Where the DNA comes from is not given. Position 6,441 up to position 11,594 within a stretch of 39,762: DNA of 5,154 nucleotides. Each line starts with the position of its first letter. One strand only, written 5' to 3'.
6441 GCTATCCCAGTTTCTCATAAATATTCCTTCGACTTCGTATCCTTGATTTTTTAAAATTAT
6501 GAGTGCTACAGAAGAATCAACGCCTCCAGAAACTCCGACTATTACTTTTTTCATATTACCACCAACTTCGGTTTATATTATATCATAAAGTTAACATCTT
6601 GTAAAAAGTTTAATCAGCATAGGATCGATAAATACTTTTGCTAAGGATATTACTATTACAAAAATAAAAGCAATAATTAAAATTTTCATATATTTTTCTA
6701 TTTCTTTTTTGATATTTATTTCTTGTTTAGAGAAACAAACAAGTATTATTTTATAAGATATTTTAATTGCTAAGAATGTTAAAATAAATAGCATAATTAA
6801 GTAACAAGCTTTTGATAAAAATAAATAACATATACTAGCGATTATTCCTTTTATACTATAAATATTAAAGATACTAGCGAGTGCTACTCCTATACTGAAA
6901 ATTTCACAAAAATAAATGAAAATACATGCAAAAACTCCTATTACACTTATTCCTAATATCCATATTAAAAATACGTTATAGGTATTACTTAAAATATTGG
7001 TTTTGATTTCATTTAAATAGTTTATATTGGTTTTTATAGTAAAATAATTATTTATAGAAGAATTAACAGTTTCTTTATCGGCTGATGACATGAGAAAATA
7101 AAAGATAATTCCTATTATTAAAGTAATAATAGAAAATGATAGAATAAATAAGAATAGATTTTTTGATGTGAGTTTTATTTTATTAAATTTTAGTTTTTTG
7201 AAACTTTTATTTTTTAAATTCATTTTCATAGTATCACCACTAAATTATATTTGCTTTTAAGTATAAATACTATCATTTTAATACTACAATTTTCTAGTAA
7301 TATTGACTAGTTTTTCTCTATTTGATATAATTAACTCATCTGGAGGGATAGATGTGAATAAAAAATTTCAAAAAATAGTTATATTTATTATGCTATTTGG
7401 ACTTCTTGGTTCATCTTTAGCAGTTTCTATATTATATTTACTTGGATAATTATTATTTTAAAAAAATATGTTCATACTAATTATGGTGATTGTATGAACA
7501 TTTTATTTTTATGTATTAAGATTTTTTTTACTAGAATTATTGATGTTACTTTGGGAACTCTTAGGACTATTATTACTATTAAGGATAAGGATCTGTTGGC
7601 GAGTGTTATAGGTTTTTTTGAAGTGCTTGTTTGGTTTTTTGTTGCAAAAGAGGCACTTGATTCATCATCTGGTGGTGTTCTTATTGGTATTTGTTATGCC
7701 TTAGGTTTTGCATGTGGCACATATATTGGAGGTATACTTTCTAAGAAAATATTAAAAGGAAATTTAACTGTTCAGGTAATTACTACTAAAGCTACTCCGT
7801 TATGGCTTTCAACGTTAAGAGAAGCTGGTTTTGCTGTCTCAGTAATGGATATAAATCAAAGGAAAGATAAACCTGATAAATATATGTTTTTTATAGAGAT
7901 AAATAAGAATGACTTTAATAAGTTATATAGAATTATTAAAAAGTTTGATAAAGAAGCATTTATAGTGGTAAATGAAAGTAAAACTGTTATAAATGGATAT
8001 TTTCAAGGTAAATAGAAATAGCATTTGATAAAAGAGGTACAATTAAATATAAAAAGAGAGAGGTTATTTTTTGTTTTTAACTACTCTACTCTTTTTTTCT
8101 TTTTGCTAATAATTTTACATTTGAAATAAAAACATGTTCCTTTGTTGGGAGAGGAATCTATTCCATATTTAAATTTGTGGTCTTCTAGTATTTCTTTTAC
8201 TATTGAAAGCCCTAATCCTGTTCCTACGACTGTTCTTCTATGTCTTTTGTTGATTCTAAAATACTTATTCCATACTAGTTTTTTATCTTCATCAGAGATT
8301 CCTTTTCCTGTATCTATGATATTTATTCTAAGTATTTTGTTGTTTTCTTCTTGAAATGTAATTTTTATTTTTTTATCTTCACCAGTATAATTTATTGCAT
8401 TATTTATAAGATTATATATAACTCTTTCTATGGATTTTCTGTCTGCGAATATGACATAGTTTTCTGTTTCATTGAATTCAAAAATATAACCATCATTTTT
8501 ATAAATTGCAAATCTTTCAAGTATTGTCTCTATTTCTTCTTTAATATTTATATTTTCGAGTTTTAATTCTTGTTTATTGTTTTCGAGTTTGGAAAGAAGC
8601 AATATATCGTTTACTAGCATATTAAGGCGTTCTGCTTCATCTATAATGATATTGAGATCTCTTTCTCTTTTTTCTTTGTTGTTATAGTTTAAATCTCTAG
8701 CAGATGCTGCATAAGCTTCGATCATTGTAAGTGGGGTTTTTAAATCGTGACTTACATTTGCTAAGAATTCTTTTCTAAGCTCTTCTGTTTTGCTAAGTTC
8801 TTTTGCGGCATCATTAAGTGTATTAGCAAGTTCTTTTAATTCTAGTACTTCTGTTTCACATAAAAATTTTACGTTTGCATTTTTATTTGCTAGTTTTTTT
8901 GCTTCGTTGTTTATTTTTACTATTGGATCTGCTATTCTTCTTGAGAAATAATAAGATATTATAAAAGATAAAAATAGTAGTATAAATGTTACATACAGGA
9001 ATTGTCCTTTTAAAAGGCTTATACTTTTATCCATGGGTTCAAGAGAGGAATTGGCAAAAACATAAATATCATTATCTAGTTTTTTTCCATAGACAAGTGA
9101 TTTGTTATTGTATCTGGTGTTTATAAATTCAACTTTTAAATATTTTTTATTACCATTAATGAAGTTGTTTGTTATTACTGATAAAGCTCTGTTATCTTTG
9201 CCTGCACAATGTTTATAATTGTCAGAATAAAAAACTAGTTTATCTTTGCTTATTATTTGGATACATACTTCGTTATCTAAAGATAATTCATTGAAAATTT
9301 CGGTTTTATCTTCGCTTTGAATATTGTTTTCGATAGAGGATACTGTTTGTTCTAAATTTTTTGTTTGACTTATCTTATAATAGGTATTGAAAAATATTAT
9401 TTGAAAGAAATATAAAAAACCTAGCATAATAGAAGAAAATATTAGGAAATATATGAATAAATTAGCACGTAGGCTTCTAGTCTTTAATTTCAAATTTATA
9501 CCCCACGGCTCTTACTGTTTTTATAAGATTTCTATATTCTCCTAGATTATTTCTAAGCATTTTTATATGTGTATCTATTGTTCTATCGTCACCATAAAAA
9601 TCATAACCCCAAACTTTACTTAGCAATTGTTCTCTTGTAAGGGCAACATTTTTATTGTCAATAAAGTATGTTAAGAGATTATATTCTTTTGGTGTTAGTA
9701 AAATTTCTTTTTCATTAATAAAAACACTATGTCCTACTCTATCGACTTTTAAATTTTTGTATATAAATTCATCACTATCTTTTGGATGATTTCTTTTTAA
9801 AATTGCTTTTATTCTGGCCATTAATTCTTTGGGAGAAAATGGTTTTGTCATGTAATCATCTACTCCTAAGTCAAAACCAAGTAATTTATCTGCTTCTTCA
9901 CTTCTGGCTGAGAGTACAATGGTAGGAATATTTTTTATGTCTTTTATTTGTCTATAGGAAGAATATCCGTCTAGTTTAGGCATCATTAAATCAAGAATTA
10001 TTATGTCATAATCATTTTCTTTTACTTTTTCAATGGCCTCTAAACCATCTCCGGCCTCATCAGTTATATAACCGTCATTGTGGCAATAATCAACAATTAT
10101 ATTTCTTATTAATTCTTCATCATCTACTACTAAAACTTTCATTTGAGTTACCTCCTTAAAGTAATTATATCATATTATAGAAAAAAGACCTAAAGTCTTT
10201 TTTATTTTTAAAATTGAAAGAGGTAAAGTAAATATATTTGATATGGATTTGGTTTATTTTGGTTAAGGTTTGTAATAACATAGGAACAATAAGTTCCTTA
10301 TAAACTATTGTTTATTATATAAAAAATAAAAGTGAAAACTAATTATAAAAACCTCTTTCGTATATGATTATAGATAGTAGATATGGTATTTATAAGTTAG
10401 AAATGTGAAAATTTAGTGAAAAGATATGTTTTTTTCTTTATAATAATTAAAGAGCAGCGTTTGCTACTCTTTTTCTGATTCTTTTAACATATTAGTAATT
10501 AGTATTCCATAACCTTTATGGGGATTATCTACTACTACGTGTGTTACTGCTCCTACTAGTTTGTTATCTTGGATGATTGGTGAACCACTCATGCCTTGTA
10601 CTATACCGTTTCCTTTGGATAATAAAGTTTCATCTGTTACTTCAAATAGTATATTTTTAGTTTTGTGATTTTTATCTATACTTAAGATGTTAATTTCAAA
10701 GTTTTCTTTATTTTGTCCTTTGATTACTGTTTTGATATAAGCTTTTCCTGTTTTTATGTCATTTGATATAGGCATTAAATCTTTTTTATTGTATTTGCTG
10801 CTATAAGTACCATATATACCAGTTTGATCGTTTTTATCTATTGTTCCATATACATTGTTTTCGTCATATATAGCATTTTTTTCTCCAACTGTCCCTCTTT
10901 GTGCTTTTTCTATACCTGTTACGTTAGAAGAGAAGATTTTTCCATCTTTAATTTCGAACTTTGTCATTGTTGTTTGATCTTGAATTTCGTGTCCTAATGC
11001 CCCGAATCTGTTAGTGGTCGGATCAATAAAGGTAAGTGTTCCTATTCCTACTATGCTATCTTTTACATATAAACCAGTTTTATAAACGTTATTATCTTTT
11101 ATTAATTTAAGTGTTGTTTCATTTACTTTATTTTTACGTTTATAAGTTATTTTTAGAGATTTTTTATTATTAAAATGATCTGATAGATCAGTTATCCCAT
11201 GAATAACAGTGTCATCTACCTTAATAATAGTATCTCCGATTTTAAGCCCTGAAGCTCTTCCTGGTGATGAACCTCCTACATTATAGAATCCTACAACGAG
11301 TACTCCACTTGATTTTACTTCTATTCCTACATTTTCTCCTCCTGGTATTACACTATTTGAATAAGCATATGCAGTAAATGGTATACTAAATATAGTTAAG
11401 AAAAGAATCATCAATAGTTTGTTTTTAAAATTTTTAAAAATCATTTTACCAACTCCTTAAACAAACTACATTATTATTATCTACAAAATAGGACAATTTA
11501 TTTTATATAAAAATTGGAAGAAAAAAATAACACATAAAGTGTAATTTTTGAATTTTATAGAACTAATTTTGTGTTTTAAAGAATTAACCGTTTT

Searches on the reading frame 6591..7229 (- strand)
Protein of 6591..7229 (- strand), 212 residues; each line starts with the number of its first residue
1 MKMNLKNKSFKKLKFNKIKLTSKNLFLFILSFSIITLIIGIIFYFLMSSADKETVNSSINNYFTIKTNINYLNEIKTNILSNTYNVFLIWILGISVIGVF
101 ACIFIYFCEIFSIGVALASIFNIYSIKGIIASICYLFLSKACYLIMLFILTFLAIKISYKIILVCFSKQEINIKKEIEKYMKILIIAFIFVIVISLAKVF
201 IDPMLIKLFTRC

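Call 78: search_protein_families(library=pfam, proteins=[window:6591-7229:-], max_evalue=0.00001)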
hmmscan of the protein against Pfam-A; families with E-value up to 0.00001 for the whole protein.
window:6591-7229:- (212 aa): 1 family
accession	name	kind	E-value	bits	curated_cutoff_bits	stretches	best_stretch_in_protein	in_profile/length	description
PF01944.22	SpoIIM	-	2.3e-09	37.9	26.9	1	33-194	1-153/163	Stage II sporulation protein M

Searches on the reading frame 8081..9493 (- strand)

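Call 9: search_protein_families(library=pfam, proteins=[window:8081-9493:-], max_evalue=0.001)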
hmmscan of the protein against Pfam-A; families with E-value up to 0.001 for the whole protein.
window:8081-9493:- (470 aa): 4 families
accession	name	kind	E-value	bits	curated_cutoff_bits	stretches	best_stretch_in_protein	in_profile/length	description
PF02518.31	HATPase_c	-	5.5e-22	78.7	26.4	1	351-459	2-107/111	Histidine kinase-, DNA gyrase B-, and HSP90-like ATPase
PF00512.31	HisKA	-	2.4e-17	63.2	26.9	1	240-305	2-65/66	His Kinase A (phospho-acceptor) domain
PF08269.17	dCache_2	-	6.4e-05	22.7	26.5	1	235-414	8-172/298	Cache domain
PF13589.12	HATPase_c_3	-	7.4e-05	23.2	25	1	354-417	2-62/137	Histidine kinase-, DNA gyrase B-, and HSP90-like ATPase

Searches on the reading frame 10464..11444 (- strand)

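Call 9: search_protein_families(library=pfam, proteins=[window:10464-11444:-], max_evalue=0.001)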
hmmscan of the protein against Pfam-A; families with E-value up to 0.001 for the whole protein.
window:10464-11444:- (326 aa): 3 families
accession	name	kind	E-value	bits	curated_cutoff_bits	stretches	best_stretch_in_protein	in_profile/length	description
PF05580.18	Peptidase_S55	-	1.1e-70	238.4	25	1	120-320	2-210/210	SpoIVB peptidase S55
PF13180.12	PDZ_2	-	3e-08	34.3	27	1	42-114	8-80/80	PDZ domain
PF17820.7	PDZ_6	-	0.00095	19.3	27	0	60-89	9-38/54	PDZ domain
